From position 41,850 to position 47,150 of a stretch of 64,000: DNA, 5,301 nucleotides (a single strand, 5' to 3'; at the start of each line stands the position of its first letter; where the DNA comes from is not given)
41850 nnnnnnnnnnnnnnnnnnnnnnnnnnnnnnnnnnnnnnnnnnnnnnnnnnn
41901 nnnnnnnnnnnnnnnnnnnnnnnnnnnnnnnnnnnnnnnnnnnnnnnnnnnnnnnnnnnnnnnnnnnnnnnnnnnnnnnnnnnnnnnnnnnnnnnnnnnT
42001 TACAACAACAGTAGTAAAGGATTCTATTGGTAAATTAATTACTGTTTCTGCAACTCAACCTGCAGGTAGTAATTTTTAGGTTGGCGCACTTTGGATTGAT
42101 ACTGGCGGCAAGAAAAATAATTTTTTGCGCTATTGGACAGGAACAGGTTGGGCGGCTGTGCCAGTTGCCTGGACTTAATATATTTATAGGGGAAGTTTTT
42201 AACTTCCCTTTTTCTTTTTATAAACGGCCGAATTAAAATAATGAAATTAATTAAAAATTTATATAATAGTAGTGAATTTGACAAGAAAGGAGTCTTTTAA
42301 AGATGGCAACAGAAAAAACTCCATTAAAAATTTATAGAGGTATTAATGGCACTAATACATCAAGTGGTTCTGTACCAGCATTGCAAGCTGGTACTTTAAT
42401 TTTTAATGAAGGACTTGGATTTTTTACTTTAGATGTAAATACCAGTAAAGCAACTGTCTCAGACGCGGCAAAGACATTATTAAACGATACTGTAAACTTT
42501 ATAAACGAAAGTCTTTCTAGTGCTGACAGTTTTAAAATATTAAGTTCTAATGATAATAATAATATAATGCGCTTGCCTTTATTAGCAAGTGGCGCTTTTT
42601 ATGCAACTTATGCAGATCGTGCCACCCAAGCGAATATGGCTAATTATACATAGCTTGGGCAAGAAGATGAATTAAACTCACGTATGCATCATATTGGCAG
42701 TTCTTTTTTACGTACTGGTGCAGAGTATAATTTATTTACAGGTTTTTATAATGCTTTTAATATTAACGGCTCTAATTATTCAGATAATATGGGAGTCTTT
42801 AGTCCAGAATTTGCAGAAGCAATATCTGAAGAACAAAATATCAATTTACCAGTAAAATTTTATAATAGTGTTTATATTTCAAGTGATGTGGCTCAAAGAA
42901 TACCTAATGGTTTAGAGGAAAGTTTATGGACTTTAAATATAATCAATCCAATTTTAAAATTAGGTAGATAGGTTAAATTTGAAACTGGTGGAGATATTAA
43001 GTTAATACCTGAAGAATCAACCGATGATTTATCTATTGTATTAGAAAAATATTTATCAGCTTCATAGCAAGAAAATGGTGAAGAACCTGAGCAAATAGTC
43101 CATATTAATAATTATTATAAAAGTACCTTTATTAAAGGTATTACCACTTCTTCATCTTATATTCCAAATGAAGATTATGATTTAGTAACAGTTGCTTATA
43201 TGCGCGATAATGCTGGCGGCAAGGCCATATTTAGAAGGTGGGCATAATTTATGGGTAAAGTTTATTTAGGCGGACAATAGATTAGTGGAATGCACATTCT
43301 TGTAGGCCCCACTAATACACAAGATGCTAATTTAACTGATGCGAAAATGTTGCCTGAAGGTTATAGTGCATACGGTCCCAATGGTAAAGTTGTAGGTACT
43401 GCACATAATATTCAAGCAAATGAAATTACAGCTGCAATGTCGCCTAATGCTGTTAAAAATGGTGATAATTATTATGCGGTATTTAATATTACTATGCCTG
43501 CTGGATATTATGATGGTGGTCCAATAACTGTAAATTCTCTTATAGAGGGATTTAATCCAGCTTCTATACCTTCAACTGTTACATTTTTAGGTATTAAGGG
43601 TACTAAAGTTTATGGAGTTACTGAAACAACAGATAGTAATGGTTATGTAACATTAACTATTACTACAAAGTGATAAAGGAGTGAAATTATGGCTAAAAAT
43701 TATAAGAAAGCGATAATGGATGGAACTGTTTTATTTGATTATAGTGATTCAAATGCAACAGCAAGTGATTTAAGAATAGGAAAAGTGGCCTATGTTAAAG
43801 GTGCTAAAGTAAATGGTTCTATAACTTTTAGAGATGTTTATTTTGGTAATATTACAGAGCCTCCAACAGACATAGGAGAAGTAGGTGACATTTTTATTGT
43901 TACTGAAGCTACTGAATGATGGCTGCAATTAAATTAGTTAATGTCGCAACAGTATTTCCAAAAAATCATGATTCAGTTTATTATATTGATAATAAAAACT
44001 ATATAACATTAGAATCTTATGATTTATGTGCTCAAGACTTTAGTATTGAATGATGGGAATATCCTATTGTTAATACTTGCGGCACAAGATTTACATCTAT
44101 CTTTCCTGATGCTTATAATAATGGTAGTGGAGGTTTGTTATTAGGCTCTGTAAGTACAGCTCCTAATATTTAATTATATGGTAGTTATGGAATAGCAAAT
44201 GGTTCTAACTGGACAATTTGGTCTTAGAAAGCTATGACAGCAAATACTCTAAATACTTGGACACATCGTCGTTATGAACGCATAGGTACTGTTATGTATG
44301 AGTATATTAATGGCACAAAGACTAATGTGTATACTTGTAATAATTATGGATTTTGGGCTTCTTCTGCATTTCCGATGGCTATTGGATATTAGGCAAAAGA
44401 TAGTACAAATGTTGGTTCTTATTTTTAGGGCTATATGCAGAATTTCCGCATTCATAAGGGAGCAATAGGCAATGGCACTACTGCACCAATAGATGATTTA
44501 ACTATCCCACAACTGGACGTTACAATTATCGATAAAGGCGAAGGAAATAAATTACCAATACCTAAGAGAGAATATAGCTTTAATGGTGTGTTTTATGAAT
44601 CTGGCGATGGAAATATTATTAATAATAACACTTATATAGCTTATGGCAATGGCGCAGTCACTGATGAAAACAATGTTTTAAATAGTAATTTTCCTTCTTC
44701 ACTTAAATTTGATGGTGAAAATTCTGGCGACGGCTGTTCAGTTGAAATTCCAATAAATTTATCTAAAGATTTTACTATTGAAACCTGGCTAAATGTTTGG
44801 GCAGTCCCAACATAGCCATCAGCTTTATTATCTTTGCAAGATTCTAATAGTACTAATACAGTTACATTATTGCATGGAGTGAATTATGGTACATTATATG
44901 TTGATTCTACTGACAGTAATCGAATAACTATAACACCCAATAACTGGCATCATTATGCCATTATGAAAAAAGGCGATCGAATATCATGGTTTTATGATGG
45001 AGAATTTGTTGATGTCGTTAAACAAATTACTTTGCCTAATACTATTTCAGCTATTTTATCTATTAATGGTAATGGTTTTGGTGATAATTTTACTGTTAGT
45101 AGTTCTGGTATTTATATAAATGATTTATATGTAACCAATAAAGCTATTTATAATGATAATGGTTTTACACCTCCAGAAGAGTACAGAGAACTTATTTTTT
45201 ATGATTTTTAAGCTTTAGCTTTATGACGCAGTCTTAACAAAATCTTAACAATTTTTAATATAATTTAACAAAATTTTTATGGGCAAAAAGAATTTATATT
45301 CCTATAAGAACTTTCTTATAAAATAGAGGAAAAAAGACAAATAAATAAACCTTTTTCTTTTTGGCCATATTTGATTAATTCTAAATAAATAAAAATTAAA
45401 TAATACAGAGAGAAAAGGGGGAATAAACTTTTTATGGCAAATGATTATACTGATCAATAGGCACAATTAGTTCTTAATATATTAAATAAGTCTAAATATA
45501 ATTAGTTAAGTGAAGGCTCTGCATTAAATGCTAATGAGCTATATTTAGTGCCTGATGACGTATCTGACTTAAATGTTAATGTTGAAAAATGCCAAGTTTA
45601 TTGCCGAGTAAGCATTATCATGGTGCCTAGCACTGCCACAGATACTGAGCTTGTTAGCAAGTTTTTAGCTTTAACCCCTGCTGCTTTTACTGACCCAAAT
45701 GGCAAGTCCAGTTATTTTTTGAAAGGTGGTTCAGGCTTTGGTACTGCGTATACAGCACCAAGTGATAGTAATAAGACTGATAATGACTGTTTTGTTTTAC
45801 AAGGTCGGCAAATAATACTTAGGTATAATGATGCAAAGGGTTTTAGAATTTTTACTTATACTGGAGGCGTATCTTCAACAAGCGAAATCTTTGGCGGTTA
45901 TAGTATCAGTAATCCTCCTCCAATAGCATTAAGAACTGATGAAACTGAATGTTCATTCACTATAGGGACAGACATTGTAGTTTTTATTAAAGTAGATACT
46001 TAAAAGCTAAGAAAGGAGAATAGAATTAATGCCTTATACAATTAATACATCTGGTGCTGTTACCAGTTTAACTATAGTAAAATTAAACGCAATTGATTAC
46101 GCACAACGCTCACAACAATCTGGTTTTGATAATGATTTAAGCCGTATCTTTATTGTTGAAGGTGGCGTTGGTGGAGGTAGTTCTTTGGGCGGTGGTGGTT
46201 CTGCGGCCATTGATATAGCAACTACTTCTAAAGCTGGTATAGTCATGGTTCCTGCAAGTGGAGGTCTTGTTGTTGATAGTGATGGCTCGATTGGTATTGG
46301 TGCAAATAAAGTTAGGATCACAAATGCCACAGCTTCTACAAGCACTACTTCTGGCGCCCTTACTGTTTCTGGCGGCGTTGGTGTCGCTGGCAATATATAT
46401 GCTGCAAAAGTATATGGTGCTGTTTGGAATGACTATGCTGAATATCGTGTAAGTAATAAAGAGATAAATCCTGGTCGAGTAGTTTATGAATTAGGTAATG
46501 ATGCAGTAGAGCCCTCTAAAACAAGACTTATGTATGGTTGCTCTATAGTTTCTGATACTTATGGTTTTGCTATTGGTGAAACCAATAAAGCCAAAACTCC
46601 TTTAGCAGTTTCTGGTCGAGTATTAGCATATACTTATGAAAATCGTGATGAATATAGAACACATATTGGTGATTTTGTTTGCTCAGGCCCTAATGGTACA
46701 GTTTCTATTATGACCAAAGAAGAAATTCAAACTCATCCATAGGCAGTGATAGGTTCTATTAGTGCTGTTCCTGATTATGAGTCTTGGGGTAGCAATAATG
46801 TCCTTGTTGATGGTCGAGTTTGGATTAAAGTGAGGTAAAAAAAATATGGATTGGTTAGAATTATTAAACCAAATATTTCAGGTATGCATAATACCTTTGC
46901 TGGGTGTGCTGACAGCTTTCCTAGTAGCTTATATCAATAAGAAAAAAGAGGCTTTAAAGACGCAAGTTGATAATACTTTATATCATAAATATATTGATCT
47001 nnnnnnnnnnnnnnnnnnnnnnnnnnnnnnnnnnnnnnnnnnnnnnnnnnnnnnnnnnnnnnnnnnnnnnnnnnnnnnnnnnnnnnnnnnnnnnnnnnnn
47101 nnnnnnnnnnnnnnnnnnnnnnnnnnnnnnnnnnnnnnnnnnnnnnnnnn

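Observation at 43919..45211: Tandem-LamG gene with in-frame TGA and TAA in addition to TAG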

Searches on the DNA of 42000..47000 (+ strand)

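Call 7: search_dna_similar(query=window:42000-47000:+, collection=phages, mode=distant, max_rows=20)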
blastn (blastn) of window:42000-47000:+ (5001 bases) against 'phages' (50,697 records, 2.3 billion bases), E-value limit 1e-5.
No match.

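Call 38: search_rna_families(source=window, start=43800, end=45600, threshold=evalue, max_evalue=1)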
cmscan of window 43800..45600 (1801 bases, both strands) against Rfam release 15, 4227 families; matches with E-value up to 1: 1.
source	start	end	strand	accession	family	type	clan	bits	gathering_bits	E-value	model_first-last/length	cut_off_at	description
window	44750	44784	+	RF01368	CRISPR-DR55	Gene; CRISPR;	-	26.2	41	0.49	1-37/37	no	CRISPR RNA direct repeat element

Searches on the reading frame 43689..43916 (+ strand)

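Call 30: search_protein_families(library=pfam, proteins=[window:43689-43916:+], max_evalue=0.01)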
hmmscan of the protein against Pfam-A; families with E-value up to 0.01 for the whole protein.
seq(76 aa): 0 families

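Call 31: search_protein_families(library=phrogs, proteins=[window:43689-43916:+], max_evalue=0.001)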
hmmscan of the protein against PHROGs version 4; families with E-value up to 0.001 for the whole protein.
seq(76 aa): 2 families
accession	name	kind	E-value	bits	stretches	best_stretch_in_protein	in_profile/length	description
phrog_13589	-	unknown function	0.00018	20.6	1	2-56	767-823/1042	-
phrog_38337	-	unknown function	0.00027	20.7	1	11-46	298-333/622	-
